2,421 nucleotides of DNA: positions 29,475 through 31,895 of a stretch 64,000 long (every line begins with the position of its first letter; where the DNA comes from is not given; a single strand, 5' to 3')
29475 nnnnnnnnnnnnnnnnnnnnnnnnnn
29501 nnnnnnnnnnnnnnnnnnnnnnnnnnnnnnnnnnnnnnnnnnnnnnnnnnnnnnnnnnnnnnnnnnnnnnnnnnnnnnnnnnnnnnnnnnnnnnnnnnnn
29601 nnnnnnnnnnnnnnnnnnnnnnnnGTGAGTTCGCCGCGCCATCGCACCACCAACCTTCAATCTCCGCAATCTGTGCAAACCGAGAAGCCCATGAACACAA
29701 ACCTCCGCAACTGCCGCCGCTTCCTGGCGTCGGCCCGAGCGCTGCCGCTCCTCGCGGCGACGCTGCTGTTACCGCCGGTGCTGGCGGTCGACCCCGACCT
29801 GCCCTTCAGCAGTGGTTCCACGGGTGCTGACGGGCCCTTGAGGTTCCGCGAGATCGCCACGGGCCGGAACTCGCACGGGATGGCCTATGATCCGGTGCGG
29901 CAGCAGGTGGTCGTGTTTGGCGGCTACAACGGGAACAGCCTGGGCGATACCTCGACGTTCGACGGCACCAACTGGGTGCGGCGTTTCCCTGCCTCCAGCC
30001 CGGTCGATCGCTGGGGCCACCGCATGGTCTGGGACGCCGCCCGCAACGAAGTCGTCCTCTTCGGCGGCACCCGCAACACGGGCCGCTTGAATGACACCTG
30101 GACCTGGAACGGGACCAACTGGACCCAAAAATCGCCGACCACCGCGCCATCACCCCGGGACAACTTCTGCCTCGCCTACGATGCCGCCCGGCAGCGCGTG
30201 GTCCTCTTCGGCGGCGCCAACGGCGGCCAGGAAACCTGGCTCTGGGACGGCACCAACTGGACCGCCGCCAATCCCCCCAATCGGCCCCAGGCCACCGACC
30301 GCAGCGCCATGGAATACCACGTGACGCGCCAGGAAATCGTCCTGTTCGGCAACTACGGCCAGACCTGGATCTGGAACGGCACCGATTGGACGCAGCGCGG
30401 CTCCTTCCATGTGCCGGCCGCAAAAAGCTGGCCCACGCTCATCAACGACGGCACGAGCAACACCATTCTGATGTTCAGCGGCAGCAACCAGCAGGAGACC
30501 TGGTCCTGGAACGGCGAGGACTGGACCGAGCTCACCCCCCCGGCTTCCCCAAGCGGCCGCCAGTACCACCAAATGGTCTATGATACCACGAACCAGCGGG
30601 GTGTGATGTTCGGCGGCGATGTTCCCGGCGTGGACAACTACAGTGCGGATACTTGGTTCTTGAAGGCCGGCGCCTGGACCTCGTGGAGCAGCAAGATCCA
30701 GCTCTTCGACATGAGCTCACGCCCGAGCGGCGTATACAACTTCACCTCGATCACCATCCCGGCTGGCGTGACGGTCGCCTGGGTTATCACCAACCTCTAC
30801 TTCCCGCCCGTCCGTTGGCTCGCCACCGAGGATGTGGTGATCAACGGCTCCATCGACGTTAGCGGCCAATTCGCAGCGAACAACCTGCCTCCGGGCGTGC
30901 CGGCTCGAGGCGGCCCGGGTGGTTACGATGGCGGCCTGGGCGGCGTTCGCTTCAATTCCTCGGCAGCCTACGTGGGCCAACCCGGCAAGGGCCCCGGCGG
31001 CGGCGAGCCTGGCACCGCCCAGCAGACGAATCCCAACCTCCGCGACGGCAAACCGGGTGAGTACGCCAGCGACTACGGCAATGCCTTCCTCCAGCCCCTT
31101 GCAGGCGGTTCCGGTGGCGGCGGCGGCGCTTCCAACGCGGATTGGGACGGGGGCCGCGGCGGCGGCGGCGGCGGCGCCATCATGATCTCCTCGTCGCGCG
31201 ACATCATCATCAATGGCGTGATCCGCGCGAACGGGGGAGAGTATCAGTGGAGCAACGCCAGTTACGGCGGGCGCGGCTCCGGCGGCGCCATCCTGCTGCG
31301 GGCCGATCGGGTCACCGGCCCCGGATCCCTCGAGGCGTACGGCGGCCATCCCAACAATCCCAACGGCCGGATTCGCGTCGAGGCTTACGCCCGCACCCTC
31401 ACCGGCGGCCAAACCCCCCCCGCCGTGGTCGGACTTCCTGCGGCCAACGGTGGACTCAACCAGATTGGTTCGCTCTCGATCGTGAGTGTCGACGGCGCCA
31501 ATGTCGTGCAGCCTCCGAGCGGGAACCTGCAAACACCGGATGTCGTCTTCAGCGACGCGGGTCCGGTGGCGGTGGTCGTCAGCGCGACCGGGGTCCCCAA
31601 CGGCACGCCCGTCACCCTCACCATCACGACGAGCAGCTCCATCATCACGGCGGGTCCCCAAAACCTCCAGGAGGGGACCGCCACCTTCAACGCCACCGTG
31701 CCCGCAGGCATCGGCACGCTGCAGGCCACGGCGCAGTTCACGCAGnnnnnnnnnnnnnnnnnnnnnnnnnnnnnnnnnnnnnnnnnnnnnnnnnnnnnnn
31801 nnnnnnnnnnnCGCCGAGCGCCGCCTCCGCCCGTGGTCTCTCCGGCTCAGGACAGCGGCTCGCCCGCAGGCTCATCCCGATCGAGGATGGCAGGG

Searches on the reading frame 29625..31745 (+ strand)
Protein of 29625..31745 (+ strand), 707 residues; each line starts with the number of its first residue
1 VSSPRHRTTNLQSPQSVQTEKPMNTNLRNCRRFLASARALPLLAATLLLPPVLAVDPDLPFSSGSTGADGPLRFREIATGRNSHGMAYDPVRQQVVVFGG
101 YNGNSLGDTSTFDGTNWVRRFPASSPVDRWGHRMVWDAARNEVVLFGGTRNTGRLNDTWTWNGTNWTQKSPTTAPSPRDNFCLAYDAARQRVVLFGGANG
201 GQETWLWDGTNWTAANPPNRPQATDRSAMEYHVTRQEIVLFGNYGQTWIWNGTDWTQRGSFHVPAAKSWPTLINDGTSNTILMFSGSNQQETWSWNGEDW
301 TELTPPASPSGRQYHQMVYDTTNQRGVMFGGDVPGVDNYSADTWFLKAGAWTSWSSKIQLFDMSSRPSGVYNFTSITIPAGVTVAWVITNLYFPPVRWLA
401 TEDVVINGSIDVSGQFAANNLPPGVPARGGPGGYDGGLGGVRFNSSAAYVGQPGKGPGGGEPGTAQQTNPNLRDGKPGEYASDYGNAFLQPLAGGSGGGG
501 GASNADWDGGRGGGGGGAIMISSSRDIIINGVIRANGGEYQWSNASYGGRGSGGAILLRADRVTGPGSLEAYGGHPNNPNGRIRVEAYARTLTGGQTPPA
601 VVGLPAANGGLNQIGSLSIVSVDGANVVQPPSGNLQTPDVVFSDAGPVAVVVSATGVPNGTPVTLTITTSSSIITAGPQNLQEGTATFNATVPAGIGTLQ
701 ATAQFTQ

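Call 40: search_protein_families(library=pfam, proteins=[window:29625-31745:+], max_evalue=1)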
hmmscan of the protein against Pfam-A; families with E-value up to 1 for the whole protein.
window:29625-31745:+ (707 aa): 5 families
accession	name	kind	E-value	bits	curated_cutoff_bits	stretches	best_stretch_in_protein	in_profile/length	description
PF24681.1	Kelch_KLHDC2_KLHL20_DRC7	-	6.3e-21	75.1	50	2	76-242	46-220/221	KLHDC2/KLHL20/DRC7 Kelch-repeats domain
PF24981.1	Beta-prop_ATRN-LZTR1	-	6e-10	39.3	50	3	116-198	26-115/289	Attractin/LZTR1 beta-propeller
PF13415.12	Kelch_3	-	1e-08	35.6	22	1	141-186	2-48/48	Galactose oxidase, central domain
PF01344.31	Kelch_1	-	0.054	13.5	20.1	0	92-106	11-26/46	Kelch motif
PF07646.21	Kelch_2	-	0.83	10.2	21.3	0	84-117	3-34/48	Kelch motif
